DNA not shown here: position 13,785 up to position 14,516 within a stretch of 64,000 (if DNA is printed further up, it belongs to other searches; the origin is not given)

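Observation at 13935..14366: Orphan protein with a lasso-peptide-type leader motif, an LPXTG sorting signal and no Sec signal peptide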

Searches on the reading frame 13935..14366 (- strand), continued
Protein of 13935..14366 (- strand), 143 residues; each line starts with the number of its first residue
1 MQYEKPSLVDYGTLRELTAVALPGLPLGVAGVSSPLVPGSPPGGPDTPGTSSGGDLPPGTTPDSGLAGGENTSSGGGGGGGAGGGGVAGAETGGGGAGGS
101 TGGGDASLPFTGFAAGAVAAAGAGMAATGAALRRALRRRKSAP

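Call 49: search_protein_families(library=ncbifam, proteins=[L052:5042-5716:-, L052:4233-5045:-, L052:3919-4233:-, L052:2939-3904:-, L052:2556-2942:-, L052:654-2555:-, L052:6226-7512:-, L010:10152-11285:+, L054:4859-6256:-, L052:490-615:-], max_evalue=0.001)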
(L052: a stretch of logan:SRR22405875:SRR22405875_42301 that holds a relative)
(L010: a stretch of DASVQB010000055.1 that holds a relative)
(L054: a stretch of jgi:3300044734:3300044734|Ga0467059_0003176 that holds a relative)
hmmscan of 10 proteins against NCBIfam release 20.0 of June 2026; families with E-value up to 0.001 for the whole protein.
L052:5042-5716:- (224 aa): 184 families (the best 25 are shown)
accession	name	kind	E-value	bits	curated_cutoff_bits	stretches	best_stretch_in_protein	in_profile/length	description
TIGR01188.1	drrA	subfamily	1.8e-35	122.7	312.45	1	25-219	8-201/302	daunorubicin resistance ABC transporter, ATP-binding protein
TIGR01189.1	ccmA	equivalog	3.8e-32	111.6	131.6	1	24-198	14-183/198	heme ABC exporter ATP-binding protein CcmA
NF010061.0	PRK13538.1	equivalog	6.8e-32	110.7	195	1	25-197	20-188/211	cytochrome c biogenesis heme-transporting ATPase CcmA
TIGR03864.1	PQQ_ABC_ATP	hypoth_equivalog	4e-30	105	302.25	1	22-221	13-211/236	ABC transporter, ATP-binding subunit, PQQ-dependent alcohol dehydrogenase system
NF040873.1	AztA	equivalog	1.4e-28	99.8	220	1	23-211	5-187/191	zinc ABC transporter ATP-binding protein AztA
TIGR02857.1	CydD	equivalog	2.8e-27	95.9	435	1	8-191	321-507/529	thiol reductant ABC exporter subunit CydD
NF033858.1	ABC2_perm_RbbA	equivalog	3.7e-27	94.6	1050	1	27-176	283-431/909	ribosome-associated ATPase/putative transporter RbbA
TIGR01842.1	type_I_sec_PrtD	subfamily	5.3e-26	91.3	510.15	1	9-221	317-532/544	type I secretion system permease/ATPase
TIGR03375.1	type_I_sec_LssB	subfamily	8.3e-26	90.5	693.1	1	10-220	467-679/696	type I secretion system permease/ATPase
TIGR03740.1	galliderm_ABC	subfamily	4.5e-25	88.6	309.75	1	23-194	13-176/223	lantibiotic protection ABC transporter ATP-binding subunit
TIGR03522.1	GldA_ABC_ATP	equivalog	4.8e-25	88.6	402.6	1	22-184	14-175/301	gliding motility-associated ABC transporter ATP-binding subunit GldA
TIGR03873.1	F420-0_ABC_ATP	hypoth_equivalog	7e-24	84.5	372.4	1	16-221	7-216/256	putative F420-0 ABC transporter ATP-binding protein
TIGR00968.1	3a0106s01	subfamily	1.4e-23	83.7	342.75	1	23-219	13-208/237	sulfate ABC transporter ATP-binding protein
TIGR02868.1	CydC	equivalog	4.6e-23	81.7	329.05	1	9-189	335-518/530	thiol reductant ABC exporter subunit CydC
TIGR02315.1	ABC_phnC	equivalog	7.1e-23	81.3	266.1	1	9-197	2-200/243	phosphonate ABC transporter ATP-binding protein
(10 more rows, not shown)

L052:4233-5045:- (270 aa): 5 families
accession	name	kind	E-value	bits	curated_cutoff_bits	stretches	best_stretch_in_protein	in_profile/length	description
TIGR01247.1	drrB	subfamily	8.6e-17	61.6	223.05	1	20-252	4-234/236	daunorubicin resistance ABC transporter membrane protein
NF011648.0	PRK15066.1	subfamily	3.7e-15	56.2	225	1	31-257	27-252/257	ABC transporter permease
TIGR00025.1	Mtu_efflux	paralog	3.9e-09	36.4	146.9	1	54-255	32-236/238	ABC transporter efflux protein, DrrB family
TIGR01291.1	nodJ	subfamily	5.2e-09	36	206.65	1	59-256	54-249/253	ABC-2 type transporter, NodJ family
TIGR03062.1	pip_yhgE_Cterm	subfamily_domain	0.00023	20.9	102.2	1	116-255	70-204/208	YhgE/Pip family protein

L052:3919-4233:- (104 aa): 5 families
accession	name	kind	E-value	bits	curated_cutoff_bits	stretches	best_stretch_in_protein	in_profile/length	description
NF033530.1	lasso_PqqD_Strm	exception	7.2e-12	45.4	70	1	20-96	2-78/78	lasso peptide biosynthesis PqqD family chaperone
TIGR03859.1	PQQ_PqqD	equivalog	5.3e-06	26.2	46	1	39-96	25-80/81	pyrroloquinoline quinone biosynthesis peptide chaperone PqqD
NF033536.1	lasso_PqqD_Bac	exception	6.4e-06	26.2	80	1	29-97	19-87/88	lasso peptide biosynthesis PqqD family chaperone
TIGR04248.1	SCM_PqqD_rel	equivalog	8.2e-05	22.7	100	1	24-96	9-81/84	SynChlorMet cassette protein ScmD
TIGR04353.1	PqqD_rel_X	equivalog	0.00028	21.8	35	1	27-96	1-73/74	HPr-rel-A system PqqD family peptide chaperone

L052:2939-3904:- (321 aa): 5 families
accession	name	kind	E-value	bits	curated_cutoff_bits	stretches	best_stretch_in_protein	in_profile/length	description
TIGR04355.1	HprK_rel_B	hypoth_equivalog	6.6e-10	38.6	200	1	128-188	140-200/351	HprK-related kinase B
TIGR00679.1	hpr-ser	equivalog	3.2e-08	33.2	240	1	134-189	133-189/300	HPr(Ser) kinase/phosphatase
TIGR04352.1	HprK_rel_A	equivalog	5.6e-07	29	200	1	131-190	95-154/280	HprK-related kinase A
TIGR04249.1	SCM_chp_ScmC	equivalog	3.8e-06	26.5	125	0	130-190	123-183/292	SynChlorMet cassette protein ScmC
NF003883.0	PRK05428.2-1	equivalog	3.3e-05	23.4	252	1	135-185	18-69/189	HPr kinase/phosphorylase-related protein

L052:2556-2942:- (128 aa): 1 family
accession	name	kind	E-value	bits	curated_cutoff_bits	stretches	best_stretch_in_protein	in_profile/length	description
NF033537.1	lasso_biosyn_B2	equivalog_domain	1.6e-19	70.5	33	1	6-126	8-130/132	lasso peptide biosynthesis B2 protein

L052:654-2555:- (633 aa): 6 families
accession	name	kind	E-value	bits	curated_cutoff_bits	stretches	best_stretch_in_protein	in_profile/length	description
TIGR01536.1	asn_synth_AEB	equivalog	2.1e-51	175.5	267.1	1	85-531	104-514/517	asparagine synthase (glutamine-hydrolyzing)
NF033535.1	lass_lactam_cya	exception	5.2e-44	150.9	525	2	79-353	97-375/668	lasso peptide isopeptide bond-forming cyclase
TIGR03104.1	trio_amidotrans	equivalog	3.2e-35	121.4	570.1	2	85-356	103-379/589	N-acetylglutaminylglutamine amidotransferase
TIGR03108.1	eps_aminotran_1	hypoth_equivalog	6.8e-35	120.8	816.9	1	85-355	103-372/628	XrtA/PEP-CTERM system amidotransferase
NF006949.0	PRK09431.1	equivalog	1.2e-23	83.5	499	2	86-150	103-168/554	asparagine synthase B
NF033561.1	macrolact_Ik_Al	subfamily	1.1e-20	73.8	300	1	117-535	93-494/561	albusnodin/ikarugamycin family macrolactam cyclase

L052:6226-7512:- (428 aa): 0 families

L010:10152-11285:+ (377 aa): 0 families

L054:4859-6256:- (465 aa): 1 family
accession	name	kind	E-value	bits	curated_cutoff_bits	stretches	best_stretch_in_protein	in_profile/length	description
TIGR00947.1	2A73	equivalog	1.9e-10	40.4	366.4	1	159-433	110-397/425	IctB family putative bicarbonate transporter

L052:490-615:- (41 aa): 1 family
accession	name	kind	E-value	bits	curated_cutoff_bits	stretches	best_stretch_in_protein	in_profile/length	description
NF033521.1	lasso_leader_L3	domain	2.4e-05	24.1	19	1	1-20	1-20/20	lasso RiPP family leader peptide-containing protein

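Call 60: search_protein_representatives(alignment_id=A2)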
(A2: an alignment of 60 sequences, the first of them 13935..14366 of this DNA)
Query: 60 sequences, 157 profile positions. Proteins with E-value up to 0.001 (for the whole library): 1247; up to 1e-10: 237; up to 1e-30: 6. The best 150 are listed.
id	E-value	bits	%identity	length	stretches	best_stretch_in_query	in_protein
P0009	8.3e-42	159.6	-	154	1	4-156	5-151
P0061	2.6e-35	138.5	-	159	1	1-156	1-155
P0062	1.5e-32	129.6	-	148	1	1-156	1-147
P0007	1.5e-32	129.6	-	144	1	8-156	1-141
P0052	2.7e-31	125.5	-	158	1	1-155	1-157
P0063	5.1e-31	124.6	-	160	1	8-156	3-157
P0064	4.0e-29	118.4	-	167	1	6-156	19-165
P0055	4.1e-29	118.4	-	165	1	5-155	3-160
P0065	4.4e-29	118.3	-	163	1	8-155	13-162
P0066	3.5e-28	115.3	-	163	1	1-156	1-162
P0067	5.9e-28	114.6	-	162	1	2-155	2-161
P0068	1.7e-27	113.1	-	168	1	1-155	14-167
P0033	5.5e-27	111.4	-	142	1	8-154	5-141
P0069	6.2e-27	111.3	-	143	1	8-156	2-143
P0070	1.1e-26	110.5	-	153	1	4-154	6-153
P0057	5.3e-26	108.2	-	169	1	6-156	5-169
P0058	3.3e-25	105.7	-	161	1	8-155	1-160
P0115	6.0e-21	91.8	-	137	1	8-155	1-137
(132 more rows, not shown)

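Call 62: list_cluster_members(proteins=[window:13935-14366:-, P0030, P0009, P0061, P0062, P0052, P0055, P0063, P0033, P0115])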
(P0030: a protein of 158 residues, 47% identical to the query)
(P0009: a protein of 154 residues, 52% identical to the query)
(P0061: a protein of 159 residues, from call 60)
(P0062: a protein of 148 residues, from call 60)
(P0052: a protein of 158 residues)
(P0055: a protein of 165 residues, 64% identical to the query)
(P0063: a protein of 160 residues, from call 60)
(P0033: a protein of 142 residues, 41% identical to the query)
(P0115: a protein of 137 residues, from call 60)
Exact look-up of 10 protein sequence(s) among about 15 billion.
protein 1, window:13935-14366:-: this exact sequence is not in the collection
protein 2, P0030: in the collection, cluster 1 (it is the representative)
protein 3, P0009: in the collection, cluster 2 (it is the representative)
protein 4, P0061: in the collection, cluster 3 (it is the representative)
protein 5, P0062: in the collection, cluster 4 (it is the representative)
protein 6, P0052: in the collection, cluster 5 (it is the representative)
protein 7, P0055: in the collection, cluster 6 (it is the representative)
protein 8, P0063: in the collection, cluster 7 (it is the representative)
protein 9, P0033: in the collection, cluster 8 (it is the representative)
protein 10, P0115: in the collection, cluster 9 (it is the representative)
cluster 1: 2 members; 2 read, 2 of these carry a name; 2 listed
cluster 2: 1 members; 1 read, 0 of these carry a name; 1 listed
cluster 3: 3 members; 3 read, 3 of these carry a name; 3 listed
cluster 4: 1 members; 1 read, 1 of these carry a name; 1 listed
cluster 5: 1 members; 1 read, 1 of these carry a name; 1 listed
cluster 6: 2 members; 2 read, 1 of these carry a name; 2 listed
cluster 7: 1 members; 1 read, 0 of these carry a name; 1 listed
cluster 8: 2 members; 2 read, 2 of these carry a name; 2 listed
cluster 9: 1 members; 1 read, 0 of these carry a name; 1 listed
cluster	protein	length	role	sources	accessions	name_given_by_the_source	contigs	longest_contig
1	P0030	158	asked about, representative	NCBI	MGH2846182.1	MAG: hypothetical protein ACRDL0_09270 [Thermoleophilaceae bacterium]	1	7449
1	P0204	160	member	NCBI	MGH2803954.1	MAG: hypothetical protein ACRDL4_13050 [Thermoleophilaceae bacterium]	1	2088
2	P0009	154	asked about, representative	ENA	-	-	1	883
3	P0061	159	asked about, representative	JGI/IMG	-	hypothetical protein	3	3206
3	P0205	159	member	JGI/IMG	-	hypothetical protein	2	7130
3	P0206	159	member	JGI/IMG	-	hypothetical protein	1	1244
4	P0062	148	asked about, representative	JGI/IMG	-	hypothetical protein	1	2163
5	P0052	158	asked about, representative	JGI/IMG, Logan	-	hypothetical protein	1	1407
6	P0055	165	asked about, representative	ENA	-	-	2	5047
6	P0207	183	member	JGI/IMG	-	hypothetical protein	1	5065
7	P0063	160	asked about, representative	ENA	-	-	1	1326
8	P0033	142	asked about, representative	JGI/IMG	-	hypothetical protein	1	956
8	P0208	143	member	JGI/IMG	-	hypothetical protein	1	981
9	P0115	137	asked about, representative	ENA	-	-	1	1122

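Call 67: find_encoding_contigs(protein=P0010, flank=10000, max_places=3)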
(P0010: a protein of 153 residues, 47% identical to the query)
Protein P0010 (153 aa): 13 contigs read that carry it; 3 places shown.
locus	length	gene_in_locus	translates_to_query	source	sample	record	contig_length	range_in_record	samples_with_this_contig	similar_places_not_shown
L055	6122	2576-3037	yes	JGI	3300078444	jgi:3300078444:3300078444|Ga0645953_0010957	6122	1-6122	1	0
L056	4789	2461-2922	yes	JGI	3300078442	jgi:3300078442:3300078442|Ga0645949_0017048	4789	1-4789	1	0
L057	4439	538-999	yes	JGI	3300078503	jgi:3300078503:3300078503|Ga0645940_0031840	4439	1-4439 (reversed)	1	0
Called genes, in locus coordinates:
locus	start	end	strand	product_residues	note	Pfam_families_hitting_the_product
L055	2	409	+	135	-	?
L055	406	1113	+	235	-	PF02578:Cu-oxidase_4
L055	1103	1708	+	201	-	PF01168:Ala_racemase_N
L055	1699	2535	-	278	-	PF03096:Ndr (weak), PF02129:Peptidase_S15 (weak), PF00561:Abhydrolase_1, PF12146:Hydrolase_4, PF12697:Abhydrolase_6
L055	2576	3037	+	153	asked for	-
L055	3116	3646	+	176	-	PF04472:SepF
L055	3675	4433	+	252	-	PF03807:F420_oxidored, PF14748:P5CR_dimer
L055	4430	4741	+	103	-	PF02325:CCB3_YggT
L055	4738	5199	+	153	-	PF01252:Peptidase_A8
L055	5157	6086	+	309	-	PF01479:S4 (weak), PF00849:PseudoU_synth_2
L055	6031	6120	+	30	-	?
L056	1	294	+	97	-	?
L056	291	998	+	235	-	PF02578:Cu-oxidase_4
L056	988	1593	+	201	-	PF01168:Ala_racemase_N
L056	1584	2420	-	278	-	PF03096:Ndr (weak), PF02129:Peptidase_S15 (weak), PF00561:Abhydrolase_1, PF12146:Hydrolase_4, PF12697:Abhydrolase_6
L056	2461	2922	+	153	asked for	-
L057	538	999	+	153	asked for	-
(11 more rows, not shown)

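Call 68: find_encoding_contigs(protein=P0030, flank=10000, max_places=2)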
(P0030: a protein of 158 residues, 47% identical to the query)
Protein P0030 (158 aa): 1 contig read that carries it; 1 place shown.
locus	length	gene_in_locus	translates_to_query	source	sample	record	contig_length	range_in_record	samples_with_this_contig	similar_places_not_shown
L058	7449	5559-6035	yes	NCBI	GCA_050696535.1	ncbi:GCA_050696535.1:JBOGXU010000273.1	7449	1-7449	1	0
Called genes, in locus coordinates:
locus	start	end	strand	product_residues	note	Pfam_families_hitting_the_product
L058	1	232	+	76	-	PF07927:HicA_toxin (weak)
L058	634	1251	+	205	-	-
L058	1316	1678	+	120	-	-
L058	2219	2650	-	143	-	PF01850:PIN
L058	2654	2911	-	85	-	-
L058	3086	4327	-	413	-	-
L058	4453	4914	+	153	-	PF28009:SCO5918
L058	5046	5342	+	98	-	-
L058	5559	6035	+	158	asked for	-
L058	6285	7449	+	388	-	PF13191:AAA_16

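Call 74: predict_structure(alignment_id=A2)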
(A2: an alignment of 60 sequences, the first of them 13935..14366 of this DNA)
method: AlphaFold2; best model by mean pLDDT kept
length: 143 residues; sequences in the alignment: 60
mean_pLDDT: 58.3   pTM: 0.23
mean pLDDT of the five models: 58.3, 58.2, 58.0, 57.9, 55.2
residues with pLDDT >= 90: 3; 70-90: 37; 50-70: 49; < 50: 54
segments of 3 or more residues with pLDDT < 50: 31-36, 65-73, 76-107
pLDDT, mean of each block of 10 residues (from residue 1): 88 78 57 49 53 52 48 44 43 43 50 58 73 79 68
secondary structure, 60 per line:
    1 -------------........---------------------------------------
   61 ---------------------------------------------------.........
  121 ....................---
elements in order: H14-21 H112-140

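Call 79: find_homologous_proteins(query=A2, max_evalue=0.000001)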
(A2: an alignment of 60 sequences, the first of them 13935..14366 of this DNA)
Query A2 (60 sequences) (143 aa, profile of the alignment): 214 proteins with E <= 0.000001 among 8000 candidates; the best 120 are listed.
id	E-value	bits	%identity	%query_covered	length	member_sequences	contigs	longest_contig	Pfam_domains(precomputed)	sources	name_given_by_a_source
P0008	2.6e-42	163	49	96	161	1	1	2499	-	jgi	jgi:hypothetical protein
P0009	2.6e-41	160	52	78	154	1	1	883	-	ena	-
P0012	2.2e-40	157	44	96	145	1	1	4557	-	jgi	jgi:hypothetical protein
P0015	4.3e-40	156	64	23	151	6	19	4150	-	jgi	jgi:hypothetical protein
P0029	9.2e-40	155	47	96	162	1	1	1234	-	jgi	jgi:hypothetical protein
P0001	9.7e-40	155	72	97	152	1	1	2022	-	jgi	jgi:hypothetical protein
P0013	1.7e-39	154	45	79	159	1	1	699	-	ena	-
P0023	2.7e-39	153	51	95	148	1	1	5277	-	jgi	jgi:hypothetical protein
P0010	3.3e-39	153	47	96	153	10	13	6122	-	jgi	jgi:hypothetical protein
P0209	5.3e-39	152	48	96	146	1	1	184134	-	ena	-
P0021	6.9e-39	152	45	96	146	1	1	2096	-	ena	-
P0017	7.4e-39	152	67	23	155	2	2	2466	-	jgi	jgi:hypothetical protein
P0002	1.7e-38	151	67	98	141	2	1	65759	-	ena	-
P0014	1.8e-38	150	48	97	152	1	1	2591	-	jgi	jgi:hypothetical protein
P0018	2.0e-38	150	47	96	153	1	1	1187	-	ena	-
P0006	3.5e-37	146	53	100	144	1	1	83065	-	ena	-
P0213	3.7e-33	133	38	76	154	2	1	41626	-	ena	-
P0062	4.6e-32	130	63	24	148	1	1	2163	-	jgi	jgi:hypothetical protein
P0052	8.5e-31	126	-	-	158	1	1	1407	-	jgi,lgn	jgi:hypothetical protein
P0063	1.6e-30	125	-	-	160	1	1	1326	-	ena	-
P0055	1.3e-28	118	64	15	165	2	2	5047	-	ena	-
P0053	3.2e-28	117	-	-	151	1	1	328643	-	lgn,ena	-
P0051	1.8e-27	115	-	-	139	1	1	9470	-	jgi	jgi:hypothetical protein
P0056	1.8e-27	115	73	23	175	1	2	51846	-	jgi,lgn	-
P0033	1.7e-26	111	41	95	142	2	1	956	-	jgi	jgi:hypothetical protein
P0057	1.7e-25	108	59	32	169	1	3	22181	-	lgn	-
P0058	1.0e-24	106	38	98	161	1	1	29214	-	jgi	-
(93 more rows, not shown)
